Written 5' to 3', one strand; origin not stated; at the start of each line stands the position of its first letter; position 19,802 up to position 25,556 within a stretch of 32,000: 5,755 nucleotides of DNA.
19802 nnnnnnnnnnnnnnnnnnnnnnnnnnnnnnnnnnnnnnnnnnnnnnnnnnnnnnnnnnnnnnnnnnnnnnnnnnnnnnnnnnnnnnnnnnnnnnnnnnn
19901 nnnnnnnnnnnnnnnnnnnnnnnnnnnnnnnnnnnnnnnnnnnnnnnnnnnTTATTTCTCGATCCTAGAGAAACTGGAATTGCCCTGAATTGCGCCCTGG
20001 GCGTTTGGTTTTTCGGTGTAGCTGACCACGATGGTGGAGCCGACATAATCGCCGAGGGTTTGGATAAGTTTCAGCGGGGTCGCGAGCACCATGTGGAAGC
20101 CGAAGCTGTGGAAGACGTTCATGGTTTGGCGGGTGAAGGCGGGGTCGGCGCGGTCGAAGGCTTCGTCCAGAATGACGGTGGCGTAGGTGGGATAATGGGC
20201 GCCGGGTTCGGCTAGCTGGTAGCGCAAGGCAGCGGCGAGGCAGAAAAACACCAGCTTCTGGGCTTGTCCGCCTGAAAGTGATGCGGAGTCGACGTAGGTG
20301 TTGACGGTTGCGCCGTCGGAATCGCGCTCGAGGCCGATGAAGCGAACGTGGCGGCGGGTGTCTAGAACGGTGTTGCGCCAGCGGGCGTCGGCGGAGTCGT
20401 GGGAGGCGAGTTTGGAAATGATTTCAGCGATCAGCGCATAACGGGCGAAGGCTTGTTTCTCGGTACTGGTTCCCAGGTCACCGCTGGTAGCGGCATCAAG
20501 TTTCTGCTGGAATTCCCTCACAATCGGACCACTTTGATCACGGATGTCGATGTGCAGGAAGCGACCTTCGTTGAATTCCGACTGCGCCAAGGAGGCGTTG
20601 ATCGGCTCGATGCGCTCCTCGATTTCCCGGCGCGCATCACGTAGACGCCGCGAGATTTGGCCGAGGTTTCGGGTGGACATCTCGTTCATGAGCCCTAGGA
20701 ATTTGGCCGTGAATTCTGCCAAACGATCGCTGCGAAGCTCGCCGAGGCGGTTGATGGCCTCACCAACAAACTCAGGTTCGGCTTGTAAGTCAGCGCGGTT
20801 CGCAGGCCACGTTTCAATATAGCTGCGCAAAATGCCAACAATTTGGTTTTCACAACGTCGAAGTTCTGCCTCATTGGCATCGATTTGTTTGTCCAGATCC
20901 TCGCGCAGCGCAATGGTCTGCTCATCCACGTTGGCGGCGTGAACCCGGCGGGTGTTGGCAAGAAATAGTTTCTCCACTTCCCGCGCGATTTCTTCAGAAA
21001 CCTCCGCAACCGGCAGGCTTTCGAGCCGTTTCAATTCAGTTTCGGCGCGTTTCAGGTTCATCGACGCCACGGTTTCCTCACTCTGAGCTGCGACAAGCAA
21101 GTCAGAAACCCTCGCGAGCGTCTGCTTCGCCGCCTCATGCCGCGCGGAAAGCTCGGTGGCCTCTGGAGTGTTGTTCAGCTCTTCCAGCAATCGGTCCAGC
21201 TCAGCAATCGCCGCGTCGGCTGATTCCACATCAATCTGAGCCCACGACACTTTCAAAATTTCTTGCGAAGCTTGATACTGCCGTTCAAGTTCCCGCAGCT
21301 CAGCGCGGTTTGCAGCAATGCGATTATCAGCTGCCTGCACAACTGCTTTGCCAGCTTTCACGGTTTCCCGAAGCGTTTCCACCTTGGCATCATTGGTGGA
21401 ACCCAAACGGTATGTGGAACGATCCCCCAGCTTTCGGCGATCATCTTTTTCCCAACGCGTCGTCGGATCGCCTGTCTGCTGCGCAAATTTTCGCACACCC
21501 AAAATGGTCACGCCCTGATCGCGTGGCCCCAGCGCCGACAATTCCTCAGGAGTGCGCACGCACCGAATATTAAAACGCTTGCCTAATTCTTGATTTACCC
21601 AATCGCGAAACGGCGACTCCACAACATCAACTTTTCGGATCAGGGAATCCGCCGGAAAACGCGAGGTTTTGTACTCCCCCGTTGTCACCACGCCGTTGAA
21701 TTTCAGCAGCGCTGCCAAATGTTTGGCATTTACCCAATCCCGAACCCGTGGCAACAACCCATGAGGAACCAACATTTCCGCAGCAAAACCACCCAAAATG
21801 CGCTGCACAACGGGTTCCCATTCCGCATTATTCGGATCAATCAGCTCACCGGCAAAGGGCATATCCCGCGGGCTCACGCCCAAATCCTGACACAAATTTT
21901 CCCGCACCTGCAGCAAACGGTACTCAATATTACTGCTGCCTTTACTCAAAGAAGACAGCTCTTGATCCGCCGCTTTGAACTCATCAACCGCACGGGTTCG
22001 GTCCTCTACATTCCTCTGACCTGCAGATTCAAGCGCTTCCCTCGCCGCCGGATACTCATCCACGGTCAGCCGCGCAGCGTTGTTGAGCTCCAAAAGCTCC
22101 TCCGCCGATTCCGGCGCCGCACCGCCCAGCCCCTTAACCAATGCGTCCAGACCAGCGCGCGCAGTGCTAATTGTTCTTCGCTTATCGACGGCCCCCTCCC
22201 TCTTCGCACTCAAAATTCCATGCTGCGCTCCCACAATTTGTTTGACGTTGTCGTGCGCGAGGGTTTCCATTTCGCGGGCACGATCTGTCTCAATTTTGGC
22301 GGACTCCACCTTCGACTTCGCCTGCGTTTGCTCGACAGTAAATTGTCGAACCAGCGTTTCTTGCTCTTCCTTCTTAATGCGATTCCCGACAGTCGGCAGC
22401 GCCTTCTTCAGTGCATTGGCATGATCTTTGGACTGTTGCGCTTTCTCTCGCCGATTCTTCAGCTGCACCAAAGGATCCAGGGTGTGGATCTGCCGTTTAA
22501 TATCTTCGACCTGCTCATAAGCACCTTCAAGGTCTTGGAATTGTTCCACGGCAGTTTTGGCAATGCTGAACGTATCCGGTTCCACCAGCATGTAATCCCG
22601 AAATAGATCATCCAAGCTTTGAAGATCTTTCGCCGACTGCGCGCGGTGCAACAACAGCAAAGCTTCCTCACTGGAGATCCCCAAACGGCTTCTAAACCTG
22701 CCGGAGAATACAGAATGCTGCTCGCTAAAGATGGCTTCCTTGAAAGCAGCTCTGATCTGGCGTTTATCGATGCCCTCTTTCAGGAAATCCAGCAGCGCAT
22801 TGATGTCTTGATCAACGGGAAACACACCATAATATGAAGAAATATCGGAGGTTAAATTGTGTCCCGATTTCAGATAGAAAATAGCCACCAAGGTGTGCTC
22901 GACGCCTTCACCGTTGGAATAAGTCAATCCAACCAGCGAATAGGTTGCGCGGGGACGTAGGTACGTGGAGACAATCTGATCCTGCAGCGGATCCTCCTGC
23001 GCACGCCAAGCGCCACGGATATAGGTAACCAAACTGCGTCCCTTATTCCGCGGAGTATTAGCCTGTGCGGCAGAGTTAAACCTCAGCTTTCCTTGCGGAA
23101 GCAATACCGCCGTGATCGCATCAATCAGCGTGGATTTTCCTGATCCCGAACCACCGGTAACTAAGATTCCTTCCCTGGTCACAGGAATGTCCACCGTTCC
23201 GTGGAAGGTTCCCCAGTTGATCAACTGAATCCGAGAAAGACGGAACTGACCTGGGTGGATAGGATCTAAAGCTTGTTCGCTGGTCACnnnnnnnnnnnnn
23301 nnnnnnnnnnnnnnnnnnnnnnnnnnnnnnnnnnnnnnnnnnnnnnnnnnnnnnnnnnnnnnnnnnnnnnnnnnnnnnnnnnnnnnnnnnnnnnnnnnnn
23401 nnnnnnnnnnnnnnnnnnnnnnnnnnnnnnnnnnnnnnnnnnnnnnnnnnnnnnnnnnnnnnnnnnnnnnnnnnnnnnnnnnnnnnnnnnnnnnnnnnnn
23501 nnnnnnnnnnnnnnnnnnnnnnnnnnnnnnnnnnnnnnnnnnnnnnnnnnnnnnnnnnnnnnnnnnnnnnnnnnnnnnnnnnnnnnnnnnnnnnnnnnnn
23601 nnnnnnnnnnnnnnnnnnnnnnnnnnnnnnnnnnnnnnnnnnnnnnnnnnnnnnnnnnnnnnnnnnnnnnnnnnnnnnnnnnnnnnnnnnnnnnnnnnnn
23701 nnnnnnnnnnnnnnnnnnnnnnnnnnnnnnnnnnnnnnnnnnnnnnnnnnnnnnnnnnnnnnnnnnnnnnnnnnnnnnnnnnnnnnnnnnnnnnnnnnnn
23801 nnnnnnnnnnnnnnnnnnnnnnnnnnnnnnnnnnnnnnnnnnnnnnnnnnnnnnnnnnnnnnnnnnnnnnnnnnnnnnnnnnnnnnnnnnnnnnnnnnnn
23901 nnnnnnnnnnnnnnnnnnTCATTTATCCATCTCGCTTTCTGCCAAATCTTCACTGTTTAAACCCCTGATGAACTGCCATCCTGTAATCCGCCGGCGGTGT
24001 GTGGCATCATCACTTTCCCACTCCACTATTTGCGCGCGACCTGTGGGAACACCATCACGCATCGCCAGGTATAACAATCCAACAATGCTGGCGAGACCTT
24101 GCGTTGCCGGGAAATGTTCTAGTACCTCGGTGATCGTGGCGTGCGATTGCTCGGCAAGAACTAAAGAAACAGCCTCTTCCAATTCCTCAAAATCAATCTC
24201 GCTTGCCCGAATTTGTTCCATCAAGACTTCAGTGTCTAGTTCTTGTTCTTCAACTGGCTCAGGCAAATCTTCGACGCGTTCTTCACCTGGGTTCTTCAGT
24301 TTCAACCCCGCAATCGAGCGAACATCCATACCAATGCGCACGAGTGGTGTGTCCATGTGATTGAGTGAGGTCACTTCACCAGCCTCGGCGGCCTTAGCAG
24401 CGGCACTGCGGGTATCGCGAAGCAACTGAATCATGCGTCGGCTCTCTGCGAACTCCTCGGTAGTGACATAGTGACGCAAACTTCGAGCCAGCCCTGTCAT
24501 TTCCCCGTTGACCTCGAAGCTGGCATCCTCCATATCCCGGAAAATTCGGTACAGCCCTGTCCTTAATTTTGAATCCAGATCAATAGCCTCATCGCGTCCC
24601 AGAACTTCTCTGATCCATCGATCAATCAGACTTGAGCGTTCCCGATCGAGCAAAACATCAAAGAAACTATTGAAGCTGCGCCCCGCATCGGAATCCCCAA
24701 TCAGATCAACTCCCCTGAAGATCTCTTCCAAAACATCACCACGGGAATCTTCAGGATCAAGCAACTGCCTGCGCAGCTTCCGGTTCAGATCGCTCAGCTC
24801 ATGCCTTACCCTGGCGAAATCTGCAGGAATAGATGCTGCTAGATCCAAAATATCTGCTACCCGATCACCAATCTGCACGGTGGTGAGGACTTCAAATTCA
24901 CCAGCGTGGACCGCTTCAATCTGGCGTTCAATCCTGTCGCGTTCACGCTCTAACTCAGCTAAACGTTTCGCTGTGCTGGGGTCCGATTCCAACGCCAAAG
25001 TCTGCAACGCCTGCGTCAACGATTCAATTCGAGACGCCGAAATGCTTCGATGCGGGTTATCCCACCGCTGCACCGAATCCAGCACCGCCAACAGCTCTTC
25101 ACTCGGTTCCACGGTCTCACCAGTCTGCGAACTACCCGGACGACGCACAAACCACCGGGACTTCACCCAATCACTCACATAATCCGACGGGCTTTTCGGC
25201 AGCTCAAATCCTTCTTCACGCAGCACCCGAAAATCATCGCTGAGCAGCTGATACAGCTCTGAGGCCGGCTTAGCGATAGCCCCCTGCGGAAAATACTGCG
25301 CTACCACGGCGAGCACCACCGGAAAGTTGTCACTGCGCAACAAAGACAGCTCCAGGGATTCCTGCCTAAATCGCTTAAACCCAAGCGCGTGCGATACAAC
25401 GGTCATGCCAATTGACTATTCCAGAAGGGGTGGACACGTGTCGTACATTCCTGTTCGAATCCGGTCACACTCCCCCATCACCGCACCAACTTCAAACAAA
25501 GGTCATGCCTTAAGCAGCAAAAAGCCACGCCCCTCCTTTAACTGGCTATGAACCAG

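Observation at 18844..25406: Four-gene condensin-like ATPase + Toprim operon (JetABCD / MksFEBG architecture): candidate anti-plasmid DNA-surveillance system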

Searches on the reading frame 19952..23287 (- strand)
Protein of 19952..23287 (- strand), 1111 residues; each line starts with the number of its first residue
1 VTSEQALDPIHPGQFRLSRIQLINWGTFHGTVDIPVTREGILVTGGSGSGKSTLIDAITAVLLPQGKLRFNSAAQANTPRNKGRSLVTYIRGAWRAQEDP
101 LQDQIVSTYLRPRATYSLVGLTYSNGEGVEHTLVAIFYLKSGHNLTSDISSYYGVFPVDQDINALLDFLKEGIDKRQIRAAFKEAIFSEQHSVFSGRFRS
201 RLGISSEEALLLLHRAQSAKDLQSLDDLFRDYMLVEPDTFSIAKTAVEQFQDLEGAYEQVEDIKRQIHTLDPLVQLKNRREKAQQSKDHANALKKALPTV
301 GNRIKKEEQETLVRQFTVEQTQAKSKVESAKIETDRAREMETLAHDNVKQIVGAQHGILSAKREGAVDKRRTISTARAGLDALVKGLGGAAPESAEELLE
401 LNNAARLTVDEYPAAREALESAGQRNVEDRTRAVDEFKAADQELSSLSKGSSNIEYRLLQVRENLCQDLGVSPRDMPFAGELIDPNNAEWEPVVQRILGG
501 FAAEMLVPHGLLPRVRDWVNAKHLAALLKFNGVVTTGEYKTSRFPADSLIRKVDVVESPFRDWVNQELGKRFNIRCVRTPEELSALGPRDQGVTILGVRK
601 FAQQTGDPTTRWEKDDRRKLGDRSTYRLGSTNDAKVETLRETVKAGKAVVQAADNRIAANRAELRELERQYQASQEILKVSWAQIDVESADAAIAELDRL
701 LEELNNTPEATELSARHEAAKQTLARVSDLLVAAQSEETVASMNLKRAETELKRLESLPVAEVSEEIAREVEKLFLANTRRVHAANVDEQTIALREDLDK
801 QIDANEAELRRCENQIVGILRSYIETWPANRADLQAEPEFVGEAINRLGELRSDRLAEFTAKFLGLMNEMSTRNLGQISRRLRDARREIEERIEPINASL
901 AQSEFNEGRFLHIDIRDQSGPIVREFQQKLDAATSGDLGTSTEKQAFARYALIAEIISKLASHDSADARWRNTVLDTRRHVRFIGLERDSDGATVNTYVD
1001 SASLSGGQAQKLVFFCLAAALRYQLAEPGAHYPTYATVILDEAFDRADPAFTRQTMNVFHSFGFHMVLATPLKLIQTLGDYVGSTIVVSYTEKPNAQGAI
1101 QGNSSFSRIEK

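Call 3: search_protein_families(library=pfam, proteins=[window:19952-23287:-])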
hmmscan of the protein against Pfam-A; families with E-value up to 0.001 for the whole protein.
window:19952-23287:- (1111 aa): 5 families
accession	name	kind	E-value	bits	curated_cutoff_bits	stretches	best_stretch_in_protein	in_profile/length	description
PF13555.12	AAA_29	-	4.7e-25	87.5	27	1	17-76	1-60/61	P-loop containing region of AAA domain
PF13558.12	SbcC_Walker_B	-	3.1e-24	85.5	27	1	973-1060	2-89/90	SbcC/RAD50-like, Walker B motif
PF13476.12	AAA_23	-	2.9e-09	38.3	27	1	19-296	1-196/201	AAA domain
PF02463.25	SMC_N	-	1.8e-05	24.7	40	0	17-63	2-49/220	RecF/RecN/SMC N terminal domain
PF00005.33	ABC_tran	-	0.00066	20.7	25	0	41-85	14-59/137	ABC transporter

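Call 4: search_protein_families(library=padloc, proteins=[window:19952-23287:-])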
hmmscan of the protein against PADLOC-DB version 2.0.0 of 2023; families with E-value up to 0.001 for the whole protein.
window:19952-23287:- (1111 aa): 16 families
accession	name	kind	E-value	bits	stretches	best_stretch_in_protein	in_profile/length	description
PDLC00518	JetC1|JetC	-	0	1267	1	3-1096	4-1092/1112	DUF3584 domain; MukB-like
PDLC00512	JetC1|JetC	-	9.9e-190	631.2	1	15-1093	18-1100/1123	DUF3584 domain; MukB-like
PDLC00517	JetC1|JetC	-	3e-159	530.5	1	14-1088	19-1098/1119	DUF3584 domain; MukB-like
PDLC00511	JetC1|JetC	-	1.3e-151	504.8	1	5-1091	6-1075/1108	DUF3584 domain; MukB-like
PDLC00514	JetC1|JetC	-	1.8e-111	371.8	1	13-1096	6-1089/1117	DUF3584 domain; MukB-like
PDLC00509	JetC1|JetC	-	5.9e-76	254.5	1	12-1071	10-1104/1158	DUF3584 domain; MukB-like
PDLC00519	JetC1|JetC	-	1.6e-43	147.1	2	16-462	3-429/1097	DUF3584 domain; MukB-like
PDLC00505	JetC1|JetC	-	8.2e-21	71.8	1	17-910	9-889/1118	DUF3584 domain; MukB-like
PDLC00513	JetC1|JetC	-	2.3e-19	67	3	17-110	4-94/1140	DUF3584 domain; MukB-like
PDLC00504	JetC1|JetC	-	4.5e-16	56.1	1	16-105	3-91/1144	DUF3584 domain; MukB-like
PDLC00506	JetC1|JetC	-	1.7e-11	40.9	2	275-1089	292-1106/1149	DUF3584 domain; MukB-like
PDLC04140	mad8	-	5e-10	37.4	0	873-1092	91-255/314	mads_8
PDLC04135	mad3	-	1.3e-09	36.1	1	16-309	1-216/374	mads_3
PDLC00510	JetC1|JetC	-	2.2e-07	27.1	0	990-1097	966-1067/1093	DUF3584 domain; MukB-like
PDLC03859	LmuB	-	9.1e-07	26.4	1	14-348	2-345/611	-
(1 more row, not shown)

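Call 7: search_solved_structures(query=window:19952-23287:-, show_alignments=0)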
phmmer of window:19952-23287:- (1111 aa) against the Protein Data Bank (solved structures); distinct sequences matched with E-value up to 0.001: 4.
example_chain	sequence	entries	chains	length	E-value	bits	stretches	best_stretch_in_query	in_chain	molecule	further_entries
8as8_A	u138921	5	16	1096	8.3e-60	206.2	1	14-1090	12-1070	JetC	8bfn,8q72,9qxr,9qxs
9qxt_A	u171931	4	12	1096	3.4e-58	200.9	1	14-1090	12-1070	JetC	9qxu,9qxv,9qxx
8dk2_C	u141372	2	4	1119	1.3e-53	185.7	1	14-1089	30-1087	JetC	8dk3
8dk1_C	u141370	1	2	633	8.3e-39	136.7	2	14-286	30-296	JetC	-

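Call 29: search_protein_families(library=ncbifam, proteins=[window:19952-23287:-])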
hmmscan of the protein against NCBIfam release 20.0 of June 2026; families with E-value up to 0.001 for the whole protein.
window:19952-23287:- (1111 aa): 3 families
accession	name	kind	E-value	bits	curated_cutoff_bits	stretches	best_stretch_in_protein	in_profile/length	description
TIGR02169.1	SMC_prok_A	equivalog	3.2e-05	21.8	729.4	0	18-62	3-47/1165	chromosome segregation protein SMC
TIGR02168.1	SMC_prok_B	equivalog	0.00011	20.1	567.35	0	248-462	243-455/1181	chromosome segregation protein SMC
NF007601.2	PRK10247.1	equivalog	0.0002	20.9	292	1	39-90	28-80/204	iron efflux ABC transporter ATP-binding subunit FetA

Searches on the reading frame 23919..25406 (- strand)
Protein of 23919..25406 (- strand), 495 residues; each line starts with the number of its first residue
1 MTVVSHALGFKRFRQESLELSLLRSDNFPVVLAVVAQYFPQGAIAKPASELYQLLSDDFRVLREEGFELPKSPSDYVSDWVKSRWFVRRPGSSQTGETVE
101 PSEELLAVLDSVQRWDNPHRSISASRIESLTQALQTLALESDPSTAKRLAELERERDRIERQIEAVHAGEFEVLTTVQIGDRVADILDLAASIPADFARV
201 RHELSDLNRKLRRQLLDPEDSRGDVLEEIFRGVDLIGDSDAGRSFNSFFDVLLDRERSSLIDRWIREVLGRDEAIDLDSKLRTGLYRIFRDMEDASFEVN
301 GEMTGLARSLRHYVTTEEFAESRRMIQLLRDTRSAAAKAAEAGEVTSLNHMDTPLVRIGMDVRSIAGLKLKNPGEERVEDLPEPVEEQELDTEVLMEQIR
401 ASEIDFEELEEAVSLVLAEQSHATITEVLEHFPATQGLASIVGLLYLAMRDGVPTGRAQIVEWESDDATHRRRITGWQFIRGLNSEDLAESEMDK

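Call 3: search_protein_families(library=pfam, proteins=[window:23919-25406:-])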
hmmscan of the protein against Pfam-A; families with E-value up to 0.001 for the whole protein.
window:23919-25406:- (495 aa): 1 family
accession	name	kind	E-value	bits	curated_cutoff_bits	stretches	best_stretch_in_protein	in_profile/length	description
PF11855.13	DUF3375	-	6.7e-137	457.6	28.6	1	12-472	1-466/474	Protein of unknown function (DUF3375)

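Call 4: search_protein_families(library=padloc, proteins=[window:23919-25406:-])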
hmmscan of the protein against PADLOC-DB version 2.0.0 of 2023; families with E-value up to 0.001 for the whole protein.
window:23919-25406:- (495 aa): 12 families
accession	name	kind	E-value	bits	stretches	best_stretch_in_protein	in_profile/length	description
PDLC00460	JetA1|JetA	-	7.7e-179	593.4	1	1-484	1-483/487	DUF3375 domain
PDLC00457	JetA1|JetA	-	1.2e-66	223.6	1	11-472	7-468/480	DUF3375 domain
PDLC00461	JetA1|JetA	-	1.2e-46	157.4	1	8-448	8-439/486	DUF3375 domain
PDLC00447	JetA1|JetA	-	6.6e-46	155.1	1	20-471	23-470/484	DUF3375 domain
PDLC00464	JetA1|JetA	-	1.5e-43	147.4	1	19-458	19-457/492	DUF3375 domain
PDLC00444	JetA1|JetA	-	3.6e-33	113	1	15-445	12-452/489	DUF3375 domain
PDLC00455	JetA1|JetA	-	5e-29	99.4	1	17-451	12-444/484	DUF3375 domain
PDLC00452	JetA1|JetA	-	5e-24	82.7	1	22-455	24-460/499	DUF3375 domain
PDLC00465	JetA1|JetA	-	2.2e-21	74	1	18-453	20-451/502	DUF3375 domain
PDLC00463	JetA1|JetA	-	3.1e-19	67.2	1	71-468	110-508/557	DUF3375 domain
PDLC00459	JetA1|JetA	-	8e-10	36.2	1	9-454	14-447/486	DUF3375 domain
PDLC00446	JetA1|JetA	-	1.3e-07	28.7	1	110-302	122-320/505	DUF3375 domain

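Call 8: search_solved_structures(query=window:23919-25406:-)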
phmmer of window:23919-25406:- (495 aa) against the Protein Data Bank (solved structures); distinct sequences matched with E-value up to 0.001: 4.
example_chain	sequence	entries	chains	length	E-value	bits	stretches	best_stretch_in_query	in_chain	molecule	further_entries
8as8_E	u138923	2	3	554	1.1e-24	90.4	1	22-460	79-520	JetA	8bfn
8q72_E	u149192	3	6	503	1.9e-24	89.6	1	22-460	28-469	JetA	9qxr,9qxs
9qxt_E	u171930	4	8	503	2.1e-24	89.5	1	22-460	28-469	JetA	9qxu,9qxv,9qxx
8dk1_A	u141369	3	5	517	2e-16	63.2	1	21-339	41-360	JetA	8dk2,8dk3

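Call 29: search_protein_families(library=ncbifam, proteins=[window:23919-25406:-])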
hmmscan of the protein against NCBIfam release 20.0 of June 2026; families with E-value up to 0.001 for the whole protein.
window:23919-25406:- (495 aa): 0 families
